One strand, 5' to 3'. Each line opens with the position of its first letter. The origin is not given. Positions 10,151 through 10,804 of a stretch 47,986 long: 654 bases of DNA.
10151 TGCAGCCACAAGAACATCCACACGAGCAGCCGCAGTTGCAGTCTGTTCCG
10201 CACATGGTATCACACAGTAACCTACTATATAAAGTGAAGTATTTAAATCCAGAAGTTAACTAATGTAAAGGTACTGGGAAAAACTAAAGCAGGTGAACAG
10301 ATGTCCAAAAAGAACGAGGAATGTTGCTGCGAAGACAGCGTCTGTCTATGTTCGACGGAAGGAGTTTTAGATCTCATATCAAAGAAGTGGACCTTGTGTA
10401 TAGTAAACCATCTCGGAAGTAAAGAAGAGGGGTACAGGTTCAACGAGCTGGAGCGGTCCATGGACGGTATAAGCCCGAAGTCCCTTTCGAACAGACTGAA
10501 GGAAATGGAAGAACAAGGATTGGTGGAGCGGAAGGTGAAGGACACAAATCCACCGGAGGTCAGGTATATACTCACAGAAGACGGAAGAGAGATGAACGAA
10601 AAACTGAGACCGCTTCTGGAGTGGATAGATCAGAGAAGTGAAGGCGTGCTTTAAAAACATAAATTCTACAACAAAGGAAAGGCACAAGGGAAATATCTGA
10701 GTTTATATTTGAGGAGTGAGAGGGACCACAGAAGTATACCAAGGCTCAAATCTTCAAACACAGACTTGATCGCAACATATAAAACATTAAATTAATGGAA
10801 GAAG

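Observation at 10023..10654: Divergent pair: metallothionein-like Cys-array mini-protein and an HxlR regulator with a CCC-containing N-terminus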

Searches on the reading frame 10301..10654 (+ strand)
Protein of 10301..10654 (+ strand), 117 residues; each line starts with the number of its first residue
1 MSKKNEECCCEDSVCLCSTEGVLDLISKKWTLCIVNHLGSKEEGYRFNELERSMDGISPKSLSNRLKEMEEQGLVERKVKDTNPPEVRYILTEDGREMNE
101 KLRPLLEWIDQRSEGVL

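Call 3: search_protein_families(library=pfam, proteins=[window:10301-10654:+], max_evalue=1)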
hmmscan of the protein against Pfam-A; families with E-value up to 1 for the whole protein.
window:10301-10654:+ (117 aa): 15 families
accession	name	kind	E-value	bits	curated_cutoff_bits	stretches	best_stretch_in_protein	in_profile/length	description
PF01638.23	HxlR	-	9.8e-23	80.3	20.8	1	25-112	1-86/91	HxlR-like helix-turn-helix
PF03551.20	PadR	-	5.4e-05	23.6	27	1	44-98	12-72/75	Transcriptional regulator PadR-like family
PF12802.13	MarR_2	-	0.0012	19.4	27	1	56-78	31-53/61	MarR family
PF13463.12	HTH_27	-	0.0016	19.1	22.2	1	32-95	6-68/68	Winged helix DNA-binding domain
PF12840.13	HTH_20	-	0.0042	17.5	27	1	49-76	23-49/51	Helix-turn-helix domain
PF01047.28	MarR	-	0.0048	17.2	24.6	1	55-78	27-50/59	MarR family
PF13412.12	HTH_24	-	0.0078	16.2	21.9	1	56-76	28-48/48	Winged helix-turn-helix DNA-binding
PF08461.16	HTH_12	-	0.014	15.8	21.4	1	49-96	22-63/66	Ribonuclease R winged-helix domain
PF04182.18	B-block_TFIIIC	-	0.015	15.8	22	1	40-78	14-51/73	B-block binding subunit of TFIIIC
PF13545.12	HTH_Crp_2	-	0.019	15.4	27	1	55-78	32-56/70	Crp-like helix-turn-helix domain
PF14947.12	HTH_45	-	0.022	15.2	25.5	1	59-105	33-72/77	Winged helix-turn-helix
PF13601.12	HTH_34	-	0.024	15.2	27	1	34-100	5-70/80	Winged helix DNA-binding domain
PF22277.2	EncFtn-like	-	0.028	14.6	27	1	67-114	25-72/85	EncFtn-like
PF01022.26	HTH_5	-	0.11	12.8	22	1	56-76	26-46/47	Bacterial regulatory protein, arsR family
PF01726.22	LexA_DNA_bind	-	0.19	11.9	23.7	1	48-78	29-59/65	LexA DNA binding domain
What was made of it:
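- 10301..10654 (+): Gene for the 117-aa HxlR/DUF24-family winged-helix regulator. Pfam PF01638, 80.3 bits (call 3).
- Checked: ORF 10301-10654(+) is an HxlR protein (Pfam PF01638, 80.3 bits against a cutoff of 20.8, E=1e-22; call 3) and starts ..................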

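Call 4: search_protein_families(library=ncbifam, proteins=[window:10301-10654:+], max_evalue=1)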
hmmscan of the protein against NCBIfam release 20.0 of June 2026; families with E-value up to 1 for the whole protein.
window:10301-10654:+ (117 aa): 14 families
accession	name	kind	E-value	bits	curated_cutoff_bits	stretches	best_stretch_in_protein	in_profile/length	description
NF047364.1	redox_TF_RrpB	exception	3.7e-14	52.9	175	1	15-110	3-101/105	MarR family transcription factor RrpB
NF047367.1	redox_TF_RrpA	exception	8.3e-14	51.7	185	1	17-111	6-99/101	MarR family transcription factor RrpA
TIGR04472.1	reg_rSAM_mob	hypoth_equivalog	0.0019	18.3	240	1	55-101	55-101/141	radical SAM mobile pair system MarR family transcriptional regulator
NF053635.1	TransRegRv3488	equivalog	0.0065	16.7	140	1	48-107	29-89/98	Rv3488 family transcriptional regulator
TIGR02702.1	SufR_cyano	equivalog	0.0094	15.7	178.8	1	56-101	26-74/208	iron-sulfur cluster biosynthesis transcriptional regulator SufR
TIGR02337.1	HpaR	equivalog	0.0098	15.7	121.2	1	45-107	43-104/130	homoprotocatechuate degradation operon regulator HpaR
TIGR01884.1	cas_HTH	subfamily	0.01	15.3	60.2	1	32-81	145-193/202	CRISPR-associated CARF protein Csa3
NF033788.1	HTH_metalloreg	subfamily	0.012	15.4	55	1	24-78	6-58/77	metalloregulator ArsR/SmtB family transcription factor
NF002926.0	PRK03573.1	equivalog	0.037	14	120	1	24-103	28-104/144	transcriptional regulator SlyA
NF040939.2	trans_reg_lrs14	equivalog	0.066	13.3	90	1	35-102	27-95/103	Lrs14 family HTH-type transcriptional regulator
NF053610.1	Sso10a_fam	subfamily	0.089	12.8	60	1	58-98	30-63/64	Sso10a family chromatin protein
NF010762.0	PRK14165.1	equivalog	0.12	11.6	279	1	54-83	31-60/224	winged helix-turn-helix domain-containing protein/riboflavin kinase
TIGR00498.1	lexA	equivalog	0.16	11.6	110.95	1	34-87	15-66/203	transcriptional repressor LexA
NF040820.1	trans_reg_LrpA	equivalog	0.17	11.8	250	1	40-91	14-64/141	HTH-type transcriptional regulator LrpA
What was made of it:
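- On SmtB/SmtA-type regulator plus metallothionein module: ArsR-family models score far below their cutoffs (HTH_5 12.8 bits, HTH_metalloreg 15.4 bits; calls 3, 4).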

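Call 16: find_homologous_proteins(query=window:10301-10651:+, max_evalue=1e-10)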
Query window:10301-10651:+ (117 aa): 312 proteins with E <= 1e-10 among 315 candidates; the best 120 are listed.
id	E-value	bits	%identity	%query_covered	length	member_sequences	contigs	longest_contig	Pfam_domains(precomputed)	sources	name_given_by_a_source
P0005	9.8e-72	256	100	100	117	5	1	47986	PF01638.24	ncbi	-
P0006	3.5e-70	251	97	100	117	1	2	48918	PF01638.24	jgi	-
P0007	1.9e-56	207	81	94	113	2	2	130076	PF01638.24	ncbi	ncbi:MAG: winged helix-turn-helix transcriptional regulator [Candidatus Aenigmatarchaeota archaeon]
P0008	9.2e-53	195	78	93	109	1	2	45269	PF01638.24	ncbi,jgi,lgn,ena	-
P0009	1.6e-43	166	60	97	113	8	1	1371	PF01638.24,PF03551.21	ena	-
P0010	7.9e-43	163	59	94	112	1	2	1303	PF01638.24,PF03551.21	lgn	-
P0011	2.2e-42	162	60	92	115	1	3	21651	PF01638.24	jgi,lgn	-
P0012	6.2e-42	160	59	97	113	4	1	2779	PF01638.24,PF03551.21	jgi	-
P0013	1.1e-41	160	58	97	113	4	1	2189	PF01638.24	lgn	-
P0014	1.9e-41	159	59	96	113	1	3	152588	PF01638.24,PF03551.21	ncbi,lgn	-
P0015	2.6e-41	158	59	90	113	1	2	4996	PF01638.24,PF03551.21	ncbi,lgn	ncbi:MAG: helix-turn-helix domain-containing protein [Candidatus Saliniplasma sp.]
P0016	3.3e-41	158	60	96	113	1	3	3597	PF01638.24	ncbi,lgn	-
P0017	7.1e-41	157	61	96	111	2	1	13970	PF01638.24,PF03551.21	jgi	-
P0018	1.3e-40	156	56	96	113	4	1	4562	PF01638.24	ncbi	-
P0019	2.6e-40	155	60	96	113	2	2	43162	PF01638.24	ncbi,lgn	-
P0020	7.5e-40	154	56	96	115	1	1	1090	PF01638.24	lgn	-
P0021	1.6e-39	153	58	92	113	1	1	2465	PF01638.24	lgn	-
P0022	2.8e-39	152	57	97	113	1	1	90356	PF01638.24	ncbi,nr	ncbi:transcriptional regulator [archaeon SCG-AAA382B04]|nr:transcriptional regulator [archaeon SCG-A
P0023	3.5e-39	151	58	96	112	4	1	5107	PF01638.24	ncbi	-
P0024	1.0e-38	150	54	96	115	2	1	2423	PF01638.24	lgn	-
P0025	1.2e-38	150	54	96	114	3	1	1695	PF01638.24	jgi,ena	-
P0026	1.8e-38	149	54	96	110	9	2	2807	PF01638.24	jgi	-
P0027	2.1e-38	149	56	96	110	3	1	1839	PF01638.24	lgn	-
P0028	9.9e-38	147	58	94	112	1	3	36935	PF01638.24,PF03551.21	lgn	-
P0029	1.7e-37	146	58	90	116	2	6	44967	PF01638.24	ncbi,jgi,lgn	-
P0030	9.8e-37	144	55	96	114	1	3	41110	PF01638.24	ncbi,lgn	-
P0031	5.6e-36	141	60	91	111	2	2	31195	PF01638.24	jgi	-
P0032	8.1e-36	141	56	95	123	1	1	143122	PF01638.24,PF03551.21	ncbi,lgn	-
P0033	6.7e-32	128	60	75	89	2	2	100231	PF01638.24,PF03551.21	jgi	-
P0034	5.5e-25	106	51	89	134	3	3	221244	PF01638.24,PF12802.14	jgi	jgi:DNA-binding HxlR family transcriptional regulator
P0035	5.7e-25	106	48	93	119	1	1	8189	PF01638.24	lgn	-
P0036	1.3e-24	105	52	85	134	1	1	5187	PF01638.24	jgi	jgi:DNA-binding HxlR family transcriptional regulator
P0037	2.1e-24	104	49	90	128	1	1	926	PF01638.24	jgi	jgi:DNA-binding HxlR family transcriptional regulator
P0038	2.1e-24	104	48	84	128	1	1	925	PF01638.24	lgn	-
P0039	2.8e-24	103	47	97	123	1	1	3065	PF01638.24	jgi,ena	-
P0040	3.0e-24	103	47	88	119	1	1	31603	PF01638.24,PF03551.21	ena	-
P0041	3.3e-24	103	47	97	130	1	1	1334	PF01638.24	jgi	-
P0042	6.4e-24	102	49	83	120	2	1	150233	PF01638.24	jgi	jgi:DNA-binding HxlR family transcriptional regulator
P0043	1.1e-23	102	48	88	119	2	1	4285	PF01638.24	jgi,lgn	-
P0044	1.2e-23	101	48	86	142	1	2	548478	PF01638.24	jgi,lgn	jgi:DNA-binding HxlR family transcriptional regulator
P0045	1.2e-23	101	48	88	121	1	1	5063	PF01638.24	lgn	-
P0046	1.9e-23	101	47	92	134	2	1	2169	PF01638.24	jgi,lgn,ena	-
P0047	2.9e-23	100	50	86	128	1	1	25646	PF01638.24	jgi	-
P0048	3.6e-23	100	47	84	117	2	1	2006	PF01638.24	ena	-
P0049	3.8e-23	100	45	88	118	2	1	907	PF01638.24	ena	-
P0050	4.4e-23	100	45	97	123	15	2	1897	PF01638.24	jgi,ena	-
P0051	4.5e-23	100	51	86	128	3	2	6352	PF01638.24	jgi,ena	-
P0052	5.0e-23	99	47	88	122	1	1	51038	PF01638.24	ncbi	ncbi:MAG: winged helix-turn-helix transcriptional regulator [Promethearchaeota archaeon]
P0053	5.5e-23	99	47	84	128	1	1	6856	PF01638.24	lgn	-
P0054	5.7e-23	99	47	85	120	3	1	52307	PF01638.24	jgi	jgi:DNA-binding HxlR family transcriptional regulator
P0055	5.9e-23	99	47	88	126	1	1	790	PF01638.24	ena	-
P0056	6.0e-23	99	48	89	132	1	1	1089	PF01638.24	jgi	jgi:DNA-binding HxlR family transcriptional regulator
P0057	8.7e-23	99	44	86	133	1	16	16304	PF01638.24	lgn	-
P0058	9.2e-23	99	47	84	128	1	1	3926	PF01638.24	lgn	-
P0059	9.2e-23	99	51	85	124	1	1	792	PF01047.29,PF12840.14,PF01638.24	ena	-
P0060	9.3e-23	99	48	84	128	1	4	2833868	PF01638.24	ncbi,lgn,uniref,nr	ncbi:winged helix-turn-helix transcriptional regulator [Candidatus Nitrososphaera gargensis]|uniref:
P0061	1.1e-22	98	47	86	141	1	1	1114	PF01638.24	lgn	-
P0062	1.1e-22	98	46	89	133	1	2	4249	PF01638.24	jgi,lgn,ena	jgi:DNA-binding HxlR family transcriptional regulator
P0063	1.3e-22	98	49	88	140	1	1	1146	PF01638.24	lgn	-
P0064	1.5e-22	98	48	91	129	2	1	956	PF01638.24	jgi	jgi:DNA-binding HxlR family transcriptional regulator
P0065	1.9e-22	98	49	84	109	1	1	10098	PF01638.24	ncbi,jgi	ncbi:MAG: winged helix-turn-helix transcriptional regulator [Promethearchaeota archaeon]|jgi:DNA-bin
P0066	1.9e-22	98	46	90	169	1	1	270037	PF01638.24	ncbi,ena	-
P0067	2.2e-22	97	49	87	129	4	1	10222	PF01638.24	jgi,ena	-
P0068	2.3e-22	97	46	84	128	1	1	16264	PF01638.24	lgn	-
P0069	2.5e-22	97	49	87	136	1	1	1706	PF01638.24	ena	-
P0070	2.7e-22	97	46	86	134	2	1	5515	PF01047.29,PF01638.24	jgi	jgi:DNA-binding HxlR family transcriptional regulator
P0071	2.7e-22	97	49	86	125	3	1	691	PF01638.24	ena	-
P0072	2.8e-22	97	47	87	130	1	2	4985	PF01638.24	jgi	jgi:DNA-binding HxlR family transcriptional regulator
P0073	2.9e-22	97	48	87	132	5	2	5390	PF01638.24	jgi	-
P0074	3.4e-22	97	50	87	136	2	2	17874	PF01638.24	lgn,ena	-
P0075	3.6e-22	97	45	85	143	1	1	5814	PF01638.24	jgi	jgi:DNA-binding HxlR family transcriptional regulator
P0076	4.1e-22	96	45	96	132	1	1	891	PF01638.24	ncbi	-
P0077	4.3e-22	96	47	88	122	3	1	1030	PF01638.24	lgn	-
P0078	4.4e-22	96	47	89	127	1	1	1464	PF01638.24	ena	-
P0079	5.2e-22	96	44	88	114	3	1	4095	PF01638.24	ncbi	ncbi:MAG: winged helix-turn-helix transcriptional regulator, partial [Candidatus Hodarchaeales archa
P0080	5.5e-22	96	46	87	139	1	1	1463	PF01638.24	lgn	-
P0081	5.7e-22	96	52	85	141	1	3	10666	PF01638.24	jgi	jgi:DNA-binding HxlR family transcriptional regulator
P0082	5.9e-22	96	47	86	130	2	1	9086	PF01638.24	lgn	-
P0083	6.4e-22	96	47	89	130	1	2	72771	PF01638.24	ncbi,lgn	-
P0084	6.5e-22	96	49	96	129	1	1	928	PF01638.24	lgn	-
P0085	7.7e-22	96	42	88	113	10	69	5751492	PF01047.29,PF01638.24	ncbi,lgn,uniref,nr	ncbi:TPA: helix-turn-helix transcriptional regulator [Methanosarcina acetivorans]|uniref:HTH hxlR-ty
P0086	8.2e-22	96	49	87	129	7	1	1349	PF01638.24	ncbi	-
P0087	8.8e-22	95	41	89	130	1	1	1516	PF01638.24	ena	-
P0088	9.5e-22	95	47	87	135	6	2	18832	PF01638.24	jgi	-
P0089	1.0e-21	95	46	81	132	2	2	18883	PF01638.24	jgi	jgi:DNA-binding HxlR family transcriptional regulator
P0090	1.0e-21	95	44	97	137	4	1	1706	PF01638.24,PF03551.21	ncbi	-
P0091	1.0e-21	95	46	86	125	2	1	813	PF01638.24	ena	-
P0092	1.1e-21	95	46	89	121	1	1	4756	PF01638.24,PF03551.21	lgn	-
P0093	1.2e-21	95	45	89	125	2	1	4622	PF01638.24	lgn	-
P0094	1.2e-21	95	46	89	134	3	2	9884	PF01638.24,PF03551.21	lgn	-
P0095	1.5e-21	95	46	85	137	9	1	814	PF01638.24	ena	-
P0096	1.6e-21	95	47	87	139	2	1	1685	PF01638.24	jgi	jgi:DNA-binding HxlR family transcriptional regulator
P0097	1.8e-21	94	51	85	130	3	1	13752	PF01638.24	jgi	jgi:DNA-binding HxlR family transcriptional regulator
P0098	1.8e-21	94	43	87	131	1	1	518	PF01638.24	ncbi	-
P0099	2.0e-21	94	46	88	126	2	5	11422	PF01638.24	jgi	-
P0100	2.7e-21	94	46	88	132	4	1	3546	PF01638.24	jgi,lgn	-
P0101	3.1e-21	94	46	85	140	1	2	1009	PF01638.24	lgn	-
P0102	3.3e-21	94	47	85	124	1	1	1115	PF01638.24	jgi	jgi:DNA-binding HxlR family transcriptional regulator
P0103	3.3e-21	94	45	86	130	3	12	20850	PF01047.29,PF01638.24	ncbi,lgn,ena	-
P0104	3.6e-21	93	46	85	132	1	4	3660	PF01638.24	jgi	jgi:DNA-binding HxlR family transcriptional regulator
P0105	3.8e-21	93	47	85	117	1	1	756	PF01638.24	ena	-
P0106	4.4e-21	93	46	88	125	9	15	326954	PF01638.24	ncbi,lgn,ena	-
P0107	4.5e-21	93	48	86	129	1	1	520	PF01638.24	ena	-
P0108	4.8e-21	93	48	87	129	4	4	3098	PF01638.24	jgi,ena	-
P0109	4.8e-21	93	46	85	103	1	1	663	PF01638.24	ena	-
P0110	4.9e-21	93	45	85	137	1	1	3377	PF01638.24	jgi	jgi:DNA-binding HxlR family transcriptional regulator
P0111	5.0e-21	93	47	87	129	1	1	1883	PF01638.24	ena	-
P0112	5.3e-21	93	48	85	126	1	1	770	PF01638.24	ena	-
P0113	5.3e-21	93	47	86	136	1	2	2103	PF01638.24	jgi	jgi:DNA-binding HxlR family transcriptional regulator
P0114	5.7e-21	93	44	96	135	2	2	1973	PF01638.24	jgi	jgi:DNA-binding HxlR family transcriptional regulator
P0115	5.7e-21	93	45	89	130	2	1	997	PF01638.24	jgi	-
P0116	5.9e-21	93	46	86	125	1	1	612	PF01638.24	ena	-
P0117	5.9e-21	93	46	86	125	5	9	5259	PF01638.24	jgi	jgi:DNA-binding HxlR family transcriptional regulator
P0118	6.1e-21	93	47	85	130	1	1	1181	PF01638.24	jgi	jgi:DNA-binding HxlR family transcriptional regulator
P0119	6.2e-21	93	45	92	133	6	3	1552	PF01638.24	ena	-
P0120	6.3e-21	93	47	85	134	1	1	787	PF01638.24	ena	-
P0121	6.3e-21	93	48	85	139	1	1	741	PF01638.24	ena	-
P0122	6.8e-21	93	44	87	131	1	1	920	PF01638.24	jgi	jgi:DNA-binding HxlR family transcriptional regulator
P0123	6.8e-21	93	45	86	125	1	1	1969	PF01638.24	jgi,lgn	jgi:DNA-binding HxlR family transcriptional regulator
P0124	7.0e-21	92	43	86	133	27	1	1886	PF01638.24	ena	-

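Call 23: find_related_loci(query=A3, collection=genome_contigs, flank=3000)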
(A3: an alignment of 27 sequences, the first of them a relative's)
Query A3 (117 aa) in genome_contigs; peptide patterns used: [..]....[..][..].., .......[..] (x = any residue, [..] = any of these).
82 stretches matched a pattern; 52 encode a relative of the query (tblastn E <= 1e-3); 52 distinct loci.
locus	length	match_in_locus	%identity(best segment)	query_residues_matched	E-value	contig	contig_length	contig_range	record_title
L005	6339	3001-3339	89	1-113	5e-65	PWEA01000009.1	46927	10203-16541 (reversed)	MAG: Candidatus Aenigmatarchaeota archaeon isolate T1Sed10_94 T1-Sed10-C439, whole genome shotgun sequence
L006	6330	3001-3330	81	4-113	7e-59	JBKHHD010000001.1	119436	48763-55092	MAG: Candidatus Aenigmatarchaeota archaeon isolate D1M06_85 NODE_15_length_119436_cov_44.369347, whole genome shotgun se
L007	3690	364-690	78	1-109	3e-56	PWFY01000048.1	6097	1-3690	MAG: Candidatus Aenigmatarchaeota archaeon isolate T1Sed10_213 T1-Sed10-C16744, whole genome shotgun sequence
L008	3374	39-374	62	1-112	2e-48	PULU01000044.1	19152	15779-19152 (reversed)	MAG: Thermoplasmata archaeon isolate B1Sed10_34 B1-Sed10-C2995, whole genome shotgun sequence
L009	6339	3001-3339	58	1-113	1e-46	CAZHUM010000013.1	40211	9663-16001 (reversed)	MAG TPA_asm: uncultured Thermoplasmata archaeon isolate SRP141376_co2_322 genome assembly, contig: NODE_2252_length_4021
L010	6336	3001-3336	57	1-112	4e-46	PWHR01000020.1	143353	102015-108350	MAG: Thermoplasmata archaeon isolate T1Sed10_119m T1-Sed10-C16, whole genome shotgun sequence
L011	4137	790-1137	58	1-116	4e-46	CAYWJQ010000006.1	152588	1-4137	MAG TPA_asm: uncultured Thermoplasmata archaeon isolate ERP127260_co1_25 genome assembly, contig: NODE_8_length_152588_c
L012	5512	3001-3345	57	1-115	1e-45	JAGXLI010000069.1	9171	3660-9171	MAG: Thermoplasmatota archaeon isolate GSL_GSL3510_12 NODE_1241_length_9171_cov_9.71727, whole genome shotgun sequence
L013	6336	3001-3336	57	1-112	3e-45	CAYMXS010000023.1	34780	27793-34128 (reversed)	MAG TPA_asm: uncultured Thermoplasmata archaeon isolate ERP127260_co1_112 genome assembly, contig: NODE_399_length_34780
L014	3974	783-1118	59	1-112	2e-45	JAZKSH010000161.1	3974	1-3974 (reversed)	MAG: Thermoplasmatota archaeon isolate NA-30cm_bin.11 NODE_2862_length_3974_cov_10.495024, whole genome shotgun sequence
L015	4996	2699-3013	59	8-112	2e-45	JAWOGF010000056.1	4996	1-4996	MAG: Candidatus Saliniplasma sp. isolate BLK6-3.bin.216 k191_2522412, whole genome shotgun sequence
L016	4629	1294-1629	60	1-112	2e-45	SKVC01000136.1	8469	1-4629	MAG: Thermoplasmata archaeon isolate CSSed162cmB_145 CSSed16-2cmB-35138, whole genome shotgun sequence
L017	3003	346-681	60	1-112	5e-45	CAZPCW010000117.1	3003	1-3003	MAG TPA_asm: uncultured Thermoplasmata archaeon isolate ERP127260_co1_37 genome assembly, contig: NODE_14871_length_3003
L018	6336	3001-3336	55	1-112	2e-44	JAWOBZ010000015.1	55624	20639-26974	MAG: Thermoplasmata archaeon isolate BLK3-3.bin.4 k191_728144, whole genome shotgun sequence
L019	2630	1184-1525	59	1-112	2e-44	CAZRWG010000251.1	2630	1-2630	MAG TPA_asm: uncultured Thermoplasmata archaeon isolate binchicken_co32_421 genome assembly, contig: NODE_76240_length_2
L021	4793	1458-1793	58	1-112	4e-44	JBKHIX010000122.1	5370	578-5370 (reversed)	MAG: Thermoplasmata archaeon isolate D3M20_1 NODE_284_length_5370_cov_4.800000, whole genome shotgun sequence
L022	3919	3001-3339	56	1-113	1e-43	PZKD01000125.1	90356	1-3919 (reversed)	Archaeon SCG-AAA382B04 isolate SCG-AAA382B04 AAA382B04_4, whole genome shotgun sequence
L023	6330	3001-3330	54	1-112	3e-43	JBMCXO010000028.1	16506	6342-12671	MAG: Candidatus Natronoplasma sp. isolate D5M12_42 NODE_1299_length_16506_cov_10.445019, whole genome shotgun sequence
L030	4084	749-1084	55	1-112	2e-41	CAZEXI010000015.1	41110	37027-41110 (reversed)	MAG TPA_asm: uncultured Thermoplasmata archaeon isolate ERP127260_co1_32 genome assembly, contig: NODE_271_length_41110_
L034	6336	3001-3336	56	4-114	2e-40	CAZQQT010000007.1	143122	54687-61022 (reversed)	MAG TPA_asm: uncultured Thermococci archaeon isolate SRP141376_co1_33 genome assembly, contig: NODE_241_length_143122_co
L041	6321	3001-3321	48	6-112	8e-31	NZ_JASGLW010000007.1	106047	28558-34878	MAG: Methanohalophilus sp. isolate DJKA121_NP-J24_bin.30 scaffold_24, whole genome shotgun sequence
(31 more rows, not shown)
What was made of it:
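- The host MAGs come from soda-lake and hypersaline sediments (record titles, call 23), which I take to be sulfidic.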

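Call 32: search_protein_families(library=pfam, proteins=[L022:2383-2922:-, L030:176-670:-, L021:905-1336:-, L010:2240-2839:-, L023:3343-3666:-, L023:3668-4489:-, L009:3377-4810:-, L010:891-2201:+, L021:2182-2859:-], max_evalue=0.001)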
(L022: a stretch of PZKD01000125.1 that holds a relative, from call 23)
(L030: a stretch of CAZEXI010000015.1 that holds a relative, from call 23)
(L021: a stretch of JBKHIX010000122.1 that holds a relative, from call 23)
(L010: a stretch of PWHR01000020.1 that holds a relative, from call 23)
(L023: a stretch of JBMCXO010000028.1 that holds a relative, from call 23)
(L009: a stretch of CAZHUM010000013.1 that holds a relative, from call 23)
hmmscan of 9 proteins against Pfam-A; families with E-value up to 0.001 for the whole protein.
L022:2383-2922:- (179 aa): 1 family
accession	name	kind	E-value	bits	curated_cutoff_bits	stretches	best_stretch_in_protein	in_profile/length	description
PF10865.14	DUF2703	-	1.4e-24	86.9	23.6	1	13-144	1-120/120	Domain of unknown function (DUF2703)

L030:176-670:- (164 aa): 1 family
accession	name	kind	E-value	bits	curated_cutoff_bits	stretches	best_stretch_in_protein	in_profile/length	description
PF10865.14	DUF2703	-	2.2e-23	83.1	23.6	1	13-143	1-120/120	Domain of unknown function (DUF2703)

L021:905-1336:- (143 aa): 1 family
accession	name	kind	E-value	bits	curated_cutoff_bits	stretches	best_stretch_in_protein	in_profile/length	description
PF10865.14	DUF2703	-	3.3e-26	92.2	23.6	1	6-135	2-120/120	Domain of unknown function (DUF2703)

L010:2240-2839:- (199 aa): 13 families
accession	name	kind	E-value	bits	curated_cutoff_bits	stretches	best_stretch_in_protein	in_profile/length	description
PF01022.26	HTH_5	-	1.9e-09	37.7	22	1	20-64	2-46/47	Bacterial regulatory protein, arsR family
PF12840.13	HTH_20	-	1.9e-08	34.5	27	1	20-64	4-49/51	Helix-turn-helix domain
PF13412.12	HTH_24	-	1.8e-06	27.8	21.9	1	19-64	2-48/48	Winged helix-turn-helix DNA-binding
PF25212.1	HVO_A0114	-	1.4e-05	25.2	27.6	1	6-70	8-73/84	HVO_A0114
PF13601.12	HTH_34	-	2.1e-05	25.1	27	1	25-80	5-60/80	Winged helix DNA-binding domain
PF08769.17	Spo0A_C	-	3.9e-05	24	25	1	65-133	26-97/104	Sporulation initiation factor Spo0A C terminal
PF01978.25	TrmB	-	4.3e-05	23.7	25.6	1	27-79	16-62/68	Sugar-specific transcriptional regulator TrmB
PF12802.13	MarR_2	-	9.2e-05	23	27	1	23-71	8-58/61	MarR family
PF08279.18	HTH_11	-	0.00014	22.1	25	1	22-62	2-44/55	HTH domain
PF09339.16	HTH_IclR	-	0.00015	21.9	22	1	32-64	17-49/52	IclR helix-turn-helix domain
PF03551.20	PadR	-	0.00051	20.4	27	0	39-83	22-67/75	Transcriptional regulator PadR-like family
PF25213.1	HVO_A0261_N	-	0.00073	19.8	35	0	20-68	11-59/86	HVO_A0261 N-terminal domain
PF13936.12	HTH_38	-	0.00082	19.5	27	0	22-56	10-43/44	Helix-turn-helix domain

L023:3343-3666:- (107 aa): 1 family
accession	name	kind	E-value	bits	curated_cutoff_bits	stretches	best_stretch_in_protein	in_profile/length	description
PF07883.17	Cupin_2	-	2.2e-13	50.2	27.2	1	35-101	3-69/70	Cupin domain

L023:3668-4489:- (273 aa): 9 families
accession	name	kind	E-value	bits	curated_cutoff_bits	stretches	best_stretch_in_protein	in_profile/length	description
PF13237.11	Fer4_10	-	6e-10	39.3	25.5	1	9-57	2-53/53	4Fe-4S dicluster domain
PF00037.32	Fer4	-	7.7e-10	38.6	21.1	1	9-31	1-23/24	4Fe-4S binding domain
PF12837.12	Fer4_6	-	8.3e-08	32.3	25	1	8-31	1-24/24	4Fe-4S binding domain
PF12838.12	Fer4_7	-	1.2e-07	32.6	27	1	16-60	2-52/52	4Fe-4S dicluster domain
PF13187.11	Fer4_9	-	5.4e-07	30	27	1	16-61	2-52/52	4Fe-4S dicluster domain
PF14697.11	Fer4_21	-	1e-06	29.2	35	1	10-62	2-58/59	4Fe-4S dicluster domain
PF13484.11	Fer4_16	-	6.7e-05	24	30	0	16-32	2-18/66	4Fe-4S double cluster binding domain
PF25160.1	LdpA_Fe-S-bd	-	0.00064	19.9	27.6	0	26-64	13-46/49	LdpA Fe-S cluster-binding domain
PF12797.12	Fer4_2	-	0.00077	19.7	24.5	1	9-28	3-22/22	4Fe-4S binding domain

L009:3377-4810:- (477 aa): 4 families
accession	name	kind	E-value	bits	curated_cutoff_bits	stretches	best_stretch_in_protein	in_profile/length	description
PF02683.22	DsbD_TM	-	3.8e-11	43.2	27.1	1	233-471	4-218/219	Cytochrome C biogenesis protein transmembrane domain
PF00578.27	AhpC-TSA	-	5.4e-08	33.3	26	1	57-187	4-123/124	AhpC/TSA family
PF13386.12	DsbD_2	-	3.9e-07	30.6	24.9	1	372-465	117-198/199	Cytochrome C biogenesis protein transmembrane region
PF08534.16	Redoxin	-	7.7e-06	26.2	26.6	1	57-193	5-136/148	Redoxin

L010:891-2201:+ (436 aa): 1 family
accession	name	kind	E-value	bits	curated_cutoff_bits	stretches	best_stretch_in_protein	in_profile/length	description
PF00374.24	NiFeSe_Hases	-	2.2e-29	103.2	25.8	2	41-119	1-79/508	Nickel-dependent hydrogenase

L021:2182-2859:- (225 aa): 2 families
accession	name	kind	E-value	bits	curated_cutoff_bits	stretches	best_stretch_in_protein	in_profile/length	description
PF04055.27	Radical_SAM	-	5.7e-24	85.6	29.5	1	22-171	2-161/166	Radical SAM superfamily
PF13353.11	Fer4_12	-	9.9e-09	36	22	1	20-89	8-81/137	4Fe-4S single cluster domain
